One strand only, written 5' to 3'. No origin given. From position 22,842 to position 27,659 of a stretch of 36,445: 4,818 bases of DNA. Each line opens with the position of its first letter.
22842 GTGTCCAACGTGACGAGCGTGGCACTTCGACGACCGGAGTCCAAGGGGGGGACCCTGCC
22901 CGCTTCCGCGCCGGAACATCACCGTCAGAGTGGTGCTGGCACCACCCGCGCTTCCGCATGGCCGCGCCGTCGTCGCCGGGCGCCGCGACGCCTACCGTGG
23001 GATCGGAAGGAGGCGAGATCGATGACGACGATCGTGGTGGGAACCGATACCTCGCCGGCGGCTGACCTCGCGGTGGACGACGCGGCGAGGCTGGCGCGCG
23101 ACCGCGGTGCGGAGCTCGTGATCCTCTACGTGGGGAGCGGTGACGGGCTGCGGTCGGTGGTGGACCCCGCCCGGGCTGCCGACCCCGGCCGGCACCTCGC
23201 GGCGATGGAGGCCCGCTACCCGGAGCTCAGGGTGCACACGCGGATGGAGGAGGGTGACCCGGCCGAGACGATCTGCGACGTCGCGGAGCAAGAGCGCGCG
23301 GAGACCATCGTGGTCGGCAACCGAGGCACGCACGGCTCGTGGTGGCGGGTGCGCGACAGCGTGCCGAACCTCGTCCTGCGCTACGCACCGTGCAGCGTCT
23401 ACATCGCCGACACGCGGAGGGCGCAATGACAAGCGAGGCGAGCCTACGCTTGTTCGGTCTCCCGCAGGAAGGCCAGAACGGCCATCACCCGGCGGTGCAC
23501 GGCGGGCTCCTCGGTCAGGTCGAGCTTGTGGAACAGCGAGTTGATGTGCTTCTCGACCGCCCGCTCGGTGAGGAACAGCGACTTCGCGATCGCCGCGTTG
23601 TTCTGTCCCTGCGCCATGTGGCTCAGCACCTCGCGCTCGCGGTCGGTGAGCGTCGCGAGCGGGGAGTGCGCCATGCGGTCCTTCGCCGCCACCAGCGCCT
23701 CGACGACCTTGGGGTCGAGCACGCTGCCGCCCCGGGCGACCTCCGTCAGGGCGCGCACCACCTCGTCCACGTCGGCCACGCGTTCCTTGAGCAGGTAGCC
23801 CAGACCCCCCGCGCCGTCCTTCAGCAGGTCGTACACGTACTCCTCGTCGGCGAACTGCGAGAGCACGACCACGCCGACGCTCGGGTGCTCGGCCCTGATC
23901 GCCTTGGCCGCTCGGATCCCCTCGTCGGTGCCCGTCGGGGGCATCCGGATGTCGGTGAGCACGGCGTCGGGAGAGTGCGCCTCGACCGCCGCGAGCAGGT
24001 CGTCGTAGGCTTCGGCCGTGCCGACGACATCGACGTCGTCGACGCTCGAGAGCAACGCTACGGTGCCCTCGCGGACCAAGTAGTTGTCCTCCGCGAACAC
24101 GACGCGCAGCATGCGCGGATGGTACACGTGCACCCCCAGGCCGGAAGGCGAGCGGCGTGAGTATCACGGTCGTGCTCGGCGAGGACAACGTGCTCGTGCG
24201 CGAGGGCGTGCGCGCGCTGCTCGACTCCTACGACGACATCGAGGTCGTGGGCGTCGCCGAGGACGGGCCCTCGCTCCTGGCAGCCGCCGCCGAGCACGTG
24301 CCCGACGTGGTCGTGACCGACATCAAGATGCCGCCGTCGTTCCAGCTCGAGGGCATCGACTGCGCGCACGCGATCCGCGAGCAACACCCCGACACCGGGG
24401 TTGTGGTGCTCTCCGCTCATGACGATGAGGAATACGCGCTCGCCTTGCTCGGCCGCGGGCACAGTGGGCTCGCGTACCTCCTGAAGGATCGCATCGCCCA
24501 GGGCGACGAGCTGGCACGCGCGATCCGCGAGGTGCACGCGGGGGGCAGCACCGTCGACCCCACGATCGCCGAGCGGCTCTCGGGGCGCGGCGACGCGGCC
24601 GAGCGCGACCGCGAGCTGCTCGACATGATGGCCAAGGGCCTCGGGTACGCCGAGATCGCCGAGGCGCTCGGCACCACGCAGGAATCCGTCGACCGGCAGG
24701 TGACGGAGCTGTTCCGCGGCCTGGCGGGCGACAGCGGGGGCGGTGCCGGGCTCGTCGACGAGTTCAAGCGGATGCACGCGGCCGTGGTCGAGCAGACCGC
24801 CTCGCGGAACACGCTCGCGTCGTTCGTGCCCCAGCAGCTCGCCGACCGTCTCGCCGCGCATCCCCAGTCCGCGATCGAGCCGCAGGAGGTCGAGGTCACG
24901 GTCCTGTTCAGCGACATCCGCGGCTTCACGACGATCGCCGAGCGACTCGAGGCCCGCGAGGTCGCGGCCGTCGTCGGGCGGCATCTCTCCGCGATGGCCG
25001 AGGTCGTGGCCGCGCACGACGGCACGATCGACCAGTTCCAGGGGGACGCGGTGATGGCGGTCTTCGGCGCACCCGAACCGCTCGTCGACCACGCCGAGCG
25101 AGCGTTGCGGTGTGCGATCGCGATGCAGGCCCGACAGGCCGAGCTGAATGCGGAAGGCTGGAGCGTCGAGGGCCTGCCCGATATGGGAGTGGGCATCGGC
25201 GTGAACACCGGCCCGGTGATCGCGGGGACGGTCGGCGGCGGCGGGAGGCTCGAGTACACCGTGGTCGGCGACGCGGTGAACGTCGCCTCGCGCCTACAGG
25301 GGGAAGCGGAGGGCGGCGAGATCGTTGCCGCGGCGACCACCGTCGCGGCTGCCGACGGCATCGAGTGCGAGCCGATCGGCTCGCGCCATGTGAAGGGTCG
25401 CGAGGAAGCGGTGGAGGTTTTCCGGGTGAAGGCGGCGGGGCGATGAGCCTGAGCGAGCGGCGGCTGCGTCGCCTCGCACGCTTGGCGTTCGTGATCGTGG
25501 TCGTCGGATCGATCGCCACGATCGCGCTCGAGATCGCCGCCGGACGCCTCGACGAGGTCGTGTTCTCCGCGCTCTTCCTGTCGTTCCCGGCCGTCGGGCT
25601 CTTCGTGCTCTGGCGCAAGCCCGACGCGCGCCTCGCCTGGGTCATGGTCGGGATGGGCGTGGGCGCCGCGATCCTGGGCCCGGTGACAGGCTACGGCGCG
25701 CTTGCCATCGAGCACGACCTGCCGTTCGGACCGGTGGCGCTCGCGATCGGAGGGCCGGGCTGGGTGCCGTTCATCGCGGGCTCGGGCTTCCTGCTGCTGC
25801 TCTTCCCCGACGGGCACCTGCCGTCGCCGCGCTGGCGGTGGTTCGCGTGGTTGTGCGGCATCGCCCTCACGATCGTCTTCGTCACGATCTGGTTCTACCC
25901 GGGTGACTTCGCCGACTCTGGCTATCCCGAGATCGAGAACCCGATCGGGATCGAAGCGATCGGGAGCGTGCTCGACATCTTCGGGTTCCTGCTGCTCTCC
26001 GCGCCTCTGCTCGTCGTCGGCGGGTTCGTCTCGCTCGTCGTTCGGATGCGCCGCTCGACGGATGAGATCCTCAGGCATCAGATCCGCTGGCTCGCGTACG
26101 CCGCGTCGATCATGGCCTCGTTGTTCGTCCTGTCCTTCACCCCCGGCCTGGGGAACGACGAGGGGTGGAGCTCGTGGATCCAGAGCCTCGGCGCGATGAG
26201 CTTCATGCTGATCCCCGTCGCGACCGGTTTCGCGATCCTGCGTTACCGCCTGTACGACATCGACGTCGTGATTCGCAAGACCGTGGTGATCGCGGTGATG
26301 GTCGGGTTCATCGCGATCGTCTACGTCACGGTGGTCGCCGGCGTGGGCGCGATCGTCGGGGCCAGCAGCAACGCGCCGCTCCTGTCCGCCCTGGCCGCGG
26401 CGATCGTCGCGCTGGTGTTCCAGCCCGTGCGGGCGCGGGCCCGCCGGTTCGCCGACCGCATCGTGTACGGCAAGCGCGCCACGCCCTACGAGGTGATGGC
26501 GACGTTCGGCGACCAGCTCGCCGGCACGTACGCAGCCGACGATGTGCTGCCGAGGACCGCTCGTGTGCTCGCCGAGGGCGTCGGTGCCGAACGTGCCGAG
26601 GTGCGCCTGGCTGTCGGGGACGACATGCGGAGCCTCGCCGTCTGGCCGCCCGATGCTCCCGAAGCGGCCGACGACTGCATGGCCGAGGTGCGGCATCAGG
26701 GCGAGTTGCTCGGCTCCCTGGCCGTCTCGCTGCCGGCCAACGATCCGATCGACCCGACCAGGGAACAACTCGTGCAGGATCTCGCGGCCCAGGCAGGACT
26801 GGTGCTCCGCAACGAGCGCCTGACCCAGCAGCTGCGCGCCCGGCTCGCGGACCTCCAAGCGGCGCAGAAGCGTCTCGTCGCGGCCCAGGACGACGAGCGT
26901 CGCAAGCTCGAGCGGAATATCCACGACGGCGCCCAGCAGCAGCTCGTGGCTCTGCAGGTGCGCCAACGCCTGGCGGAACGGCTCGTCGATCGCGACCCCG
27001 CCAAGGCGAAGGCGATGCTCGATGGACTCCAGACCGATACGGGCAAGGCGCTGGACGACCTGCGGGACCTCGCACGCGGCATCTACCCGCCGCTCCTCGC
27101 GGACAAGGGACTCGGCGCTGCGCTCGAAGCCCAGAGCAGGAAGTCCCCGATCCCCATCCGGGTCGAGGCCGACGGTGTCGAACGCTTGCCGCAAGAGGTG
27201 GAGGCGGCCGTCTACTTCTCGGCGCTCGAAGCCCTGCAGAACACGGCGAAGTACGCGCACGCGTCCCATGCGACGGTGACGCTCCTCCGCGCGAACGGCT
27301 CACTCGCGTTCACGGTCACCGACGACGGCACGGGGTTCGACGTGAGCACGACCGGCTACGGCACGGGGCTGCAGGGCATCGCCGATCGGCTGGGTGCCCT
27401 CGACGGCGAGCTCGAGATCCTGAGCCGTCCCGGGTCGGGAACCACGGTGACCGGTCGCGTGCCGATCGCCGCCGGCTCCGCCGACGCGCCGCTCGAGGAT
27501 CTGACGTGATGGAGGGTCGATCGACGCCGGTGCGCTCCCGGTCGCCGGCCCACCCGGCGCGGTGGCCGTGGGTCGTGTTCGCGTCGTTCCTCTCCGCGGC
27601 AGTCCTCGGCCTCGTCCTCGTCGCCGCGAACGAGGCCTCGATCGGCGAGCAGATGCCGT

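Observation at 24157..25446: Three-domain fusion: receiver, LuxR-type HTH and class III nucleotidyl cyclase, as first gene of a kinase operon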

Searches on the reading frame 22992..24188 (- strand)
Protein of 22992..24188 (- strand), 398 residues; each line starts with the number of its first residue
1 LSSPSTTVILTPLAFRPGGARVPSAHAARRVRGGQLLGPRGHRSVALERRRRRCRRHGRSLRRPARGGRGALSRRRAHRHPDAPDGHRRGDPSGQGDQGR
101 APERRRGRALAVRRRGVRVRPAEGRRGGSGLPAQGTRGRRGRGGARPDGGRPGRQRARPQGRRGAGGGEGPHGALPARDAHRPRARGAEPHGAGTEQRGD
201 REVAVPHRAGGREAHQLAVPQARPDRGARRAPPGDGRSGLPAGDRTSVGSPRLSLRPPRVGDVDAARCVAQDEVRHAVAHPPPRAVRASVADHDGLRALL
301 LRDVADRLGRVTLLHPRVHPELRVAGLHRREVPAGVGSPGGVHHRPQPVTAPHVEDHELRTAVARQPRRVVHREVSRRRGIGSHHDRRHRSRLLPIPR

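Call 4: search_protein_families(library=pfam, proteins=[window:22992-24188:-], max_evalue=0.01)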
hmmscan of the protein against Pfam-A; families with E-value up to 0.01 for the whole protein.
window:22992-24188:- (398 aa): 0 families

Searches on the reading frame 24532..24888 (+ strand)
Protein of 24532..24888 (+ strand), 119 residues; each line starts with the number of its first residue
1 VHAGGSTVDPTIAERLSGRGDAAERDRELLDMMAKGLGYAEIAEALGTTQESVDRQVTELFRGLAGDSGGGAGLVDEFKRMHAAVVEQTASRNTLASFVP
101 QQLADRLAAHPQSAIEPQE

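Call 29: search_solved_structures(query=A1, max_evalue=1, show_alignments=3)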
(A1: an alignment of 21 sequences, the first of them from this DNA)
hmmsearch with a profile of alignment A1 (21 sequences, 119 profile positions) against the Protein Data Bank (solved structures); distinct sequences matched with E-value up to 1: 54.
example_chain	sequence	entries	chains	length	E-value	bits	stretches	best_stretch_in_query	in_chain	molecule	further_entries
3c3w_A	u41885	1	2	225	6.2e-06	29.7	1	1-81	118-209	TWO COMPONENT TRANSCRIPTIONAL REGULATORY PROTEIN DEVR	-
8u3b_G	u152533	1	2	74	8.1e-06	29.3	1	21-76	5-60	Nitrate/nitrite response regulator protein NarL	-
1je8_A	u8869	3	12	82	8.1e-06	29.3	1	21-73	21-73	Nitrate/Nitrite Response Regulator Protein NARL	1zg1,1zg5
1a04_A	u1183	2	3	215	1e-05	29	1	20-72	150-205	NITRATE/NITRITE RESPONSE REGULATOR PROTEIN NARL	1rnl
1zlj_A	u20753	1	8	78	2.1e-05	27.9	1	22-81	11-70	Dormancy Survival Regulator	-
4wsz_A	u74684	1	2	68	3e-05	27.4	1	19-74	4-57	Response regulator receiver domain protein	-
4wt0_B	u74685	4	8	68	3e-05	27.4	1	19-74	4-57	Response regulator receiver domain protein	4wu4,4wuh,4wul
1zlk_A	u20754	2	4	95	3.1e-05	27.4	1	22-81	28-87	Dormancy Survival Regulator | TWO COMPONENT TRANSCRIPTIONAL REGULATORY PROTEIN DEVR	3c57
5hev_A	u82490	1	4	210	0.00021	24.7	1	14-79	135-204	Response regulator protein VraR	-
4gvp_A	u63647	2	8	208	0.0005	23.5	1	3-68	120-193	Response regulator protein vraR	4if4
7ve6_A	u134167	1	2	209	0.00051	23.5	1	3-68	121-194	Response regulator protein VraR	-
7ve4_A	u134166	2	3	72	0.00075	22.9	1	22-68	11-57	DNA-binding response regulator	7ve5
3clo_A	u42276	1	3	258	0.0008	22.8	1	20-82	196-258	Transcriptional regulator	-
4ldz_A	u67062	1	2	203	0.0012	22.3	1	1-67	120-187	Transcriptional regulatory protein DesR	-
2rnj_A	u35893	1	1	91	0.0012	22.2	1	22-68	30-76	Response regulator protein vraR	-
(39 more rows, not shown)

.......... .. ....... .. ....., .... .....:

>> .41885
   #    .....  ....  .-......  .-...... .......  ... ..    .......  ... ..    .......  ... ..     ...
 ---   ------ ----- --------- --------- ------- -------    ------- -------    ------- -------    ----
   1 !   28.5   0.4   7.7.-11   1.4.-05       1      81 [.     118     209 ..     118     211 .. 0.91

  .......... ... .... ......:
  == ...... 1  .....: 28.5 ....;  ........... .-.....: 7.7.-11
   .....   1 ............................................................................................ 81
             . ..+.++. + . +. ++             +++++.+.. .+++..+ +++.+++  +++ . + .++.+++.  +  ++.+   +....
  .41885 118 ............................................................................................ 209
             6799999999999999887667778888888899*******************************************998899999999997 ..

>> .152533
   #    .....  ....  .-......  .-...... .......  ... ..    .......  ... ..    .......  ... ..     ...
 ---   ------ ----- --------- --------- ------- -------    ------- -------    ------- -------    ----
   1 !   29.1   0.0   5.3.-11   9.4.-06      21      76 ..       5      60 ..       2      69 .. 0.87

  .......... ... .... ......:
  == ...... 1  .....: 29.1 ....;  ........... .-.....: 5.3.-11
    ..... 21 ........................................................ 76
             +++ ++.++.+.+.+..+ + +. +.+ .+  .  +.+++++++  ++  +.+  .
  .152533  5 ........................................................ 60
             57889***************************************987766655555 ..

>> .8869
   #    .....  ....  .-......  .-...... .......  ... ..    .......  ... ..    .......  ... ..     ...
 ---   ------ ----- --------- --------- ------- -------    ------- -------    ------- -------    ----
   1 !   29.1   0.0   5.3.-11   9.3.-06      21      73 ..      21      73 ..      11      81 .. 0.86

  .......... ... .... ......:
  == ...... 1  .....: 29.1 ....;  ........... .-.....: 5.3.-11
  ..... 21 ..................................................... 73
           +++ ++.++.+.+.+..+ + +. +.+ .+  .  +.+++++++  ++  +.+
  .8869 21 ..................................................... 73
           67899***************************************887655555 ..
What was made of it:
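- On NarL/FixJ (LuxR-type HTH) response regulator transcription factors: Profile vs PDB: the top 20 hits are all LuxR-type HTHs, best 6e-6 (call 29).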

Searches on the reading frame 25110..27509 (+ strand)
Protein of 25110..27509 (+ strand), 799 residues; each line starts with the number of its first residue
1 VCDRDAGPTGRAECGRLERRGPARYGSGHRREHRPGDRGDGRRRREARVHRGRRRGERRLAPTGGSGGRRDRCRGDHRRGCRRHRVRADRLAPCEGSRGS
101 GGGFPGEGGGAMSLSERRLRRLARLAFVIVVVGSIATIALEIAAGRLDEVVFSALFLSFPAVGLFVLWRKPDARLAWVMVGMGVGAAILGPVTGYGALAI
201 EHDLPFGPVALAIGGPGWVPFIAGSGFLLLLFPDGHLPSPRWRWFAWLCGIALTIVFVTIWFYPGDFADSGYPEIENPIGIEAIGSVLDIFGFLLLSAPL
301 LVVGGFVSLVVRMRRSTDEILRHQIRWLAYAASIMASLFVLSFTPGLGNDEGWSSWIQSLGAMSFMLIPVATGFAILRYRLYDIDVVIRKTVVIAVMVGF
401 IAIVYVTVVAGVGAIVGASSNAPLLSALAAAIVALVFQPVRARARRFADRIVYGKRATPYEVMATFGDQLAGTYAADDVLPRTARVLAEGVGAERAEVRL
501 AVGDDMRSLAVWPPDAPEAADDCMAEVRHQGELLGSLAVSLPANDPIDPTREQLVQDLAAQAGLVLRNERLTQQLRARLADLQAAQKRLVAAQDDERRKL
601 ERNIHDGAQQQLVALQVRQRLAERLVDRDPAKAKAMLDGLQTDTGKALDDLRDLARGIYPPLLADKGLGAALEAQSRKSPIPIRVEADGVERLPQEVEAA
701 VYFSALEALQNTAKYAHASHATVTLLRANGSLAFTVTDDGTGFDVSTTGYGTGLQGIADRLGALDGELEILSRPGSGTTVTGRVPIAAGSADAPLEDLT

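Call 4: search_protein_families(library=pfam, proteins=[window:25110-27509:+], max_evalue=0.01)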
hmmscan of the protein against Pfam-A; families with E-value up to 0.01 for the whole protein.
window:25110-27509:+ (799 aa): 4 families
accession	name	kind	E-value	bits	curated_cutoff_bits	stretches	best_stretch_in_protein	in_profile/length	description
PF07730.19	HisKA_3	-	2.8e-12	47.4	24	1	596-661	1-66/68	Histidine kinase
PF02518.31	HATPase_c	-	8.4e-08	33.1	26.4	1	706-786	11-109/111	Histidine kinase-, DNA gyrase B-, and HSP90-like ATPase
PF13581.12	HATPase_c_2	-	0.0011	19.4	27.4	1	691-747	22-83/127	Histidine kinase-like ATPase domain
PF01590.32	GAF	-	0.006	17.6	22.4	0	527-565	95-132/133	GAF domain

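Call 58: search_protein_families(library=pfam, proteins=[window:25443-27509:+], max_evalue=0.001)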
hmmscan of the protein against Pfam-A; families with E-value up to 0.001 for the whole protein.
window:25443-27509:+ (688 aa): 3 families
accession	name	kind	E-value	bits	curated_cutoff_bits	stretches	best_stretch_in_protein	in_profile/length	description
PF07730.19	HisKA_3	-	2.3e-12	47.7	24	1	485-550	1-66/68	Histidine kinase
PF02518.31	HATPase_c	-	6.8e-08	33.4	26.4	1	595-675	11-109/111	Histidine kinase-, DNA gyrase B-, and HSP90-like ATPase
PF13581.12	HATPase_c_2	-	0.00092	19.7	27.4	0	580-636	22-83/127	Histidine kinase-like ATPase domain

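Call 78: search_protein_families(library=ncbifam, proteins=[window:25443-27506:+], max_evalue=0.001)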
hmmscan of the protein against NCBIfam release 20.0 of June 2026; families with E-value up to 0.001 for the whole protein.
window:25443-27506:+ (688 aa): 7 families
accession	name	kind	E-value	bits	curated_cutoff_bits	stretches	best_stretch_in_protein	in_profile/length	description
NF052443.1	SensHisKinMctS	equivalog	8.9e-31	106.7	700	1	466-679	229-452/457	two-component system sensor histidine kinase MctS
NF008649.0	PRK11644.1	equivalog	7.2e-23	81.1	408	1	442-669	253-492/499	signal transduction histidine-protein kinase/phosphatase UhpB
NF052531.1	Strep_LiaS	equivalog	8.6e-21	74.5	450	1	459-675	102-327/328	envelope stress sensor histidine kinase LiaS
NF007896.0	PRK10600.1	equivalog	1.4e-12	47.1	578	1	459-670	364-580/598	nitrate/nitrite two-component system sensor histidine kinase NarX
NF047786.1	his_kin_MadS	equivalog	4.2e-12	45.9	500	1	453-631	193-379/434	MadS family sensor histidine kinase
NF008184.0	PRK10935.1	equivalog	4.6e-11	42.1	553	1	481-670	359-554/565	nitrate/nitrite two-component system sensor histidine kinase NarQ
NF047322.1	HK_morpho_MacS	equivalog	2.9e-07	30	300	1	466-674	165-367/367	MacS family sensor histidine kinase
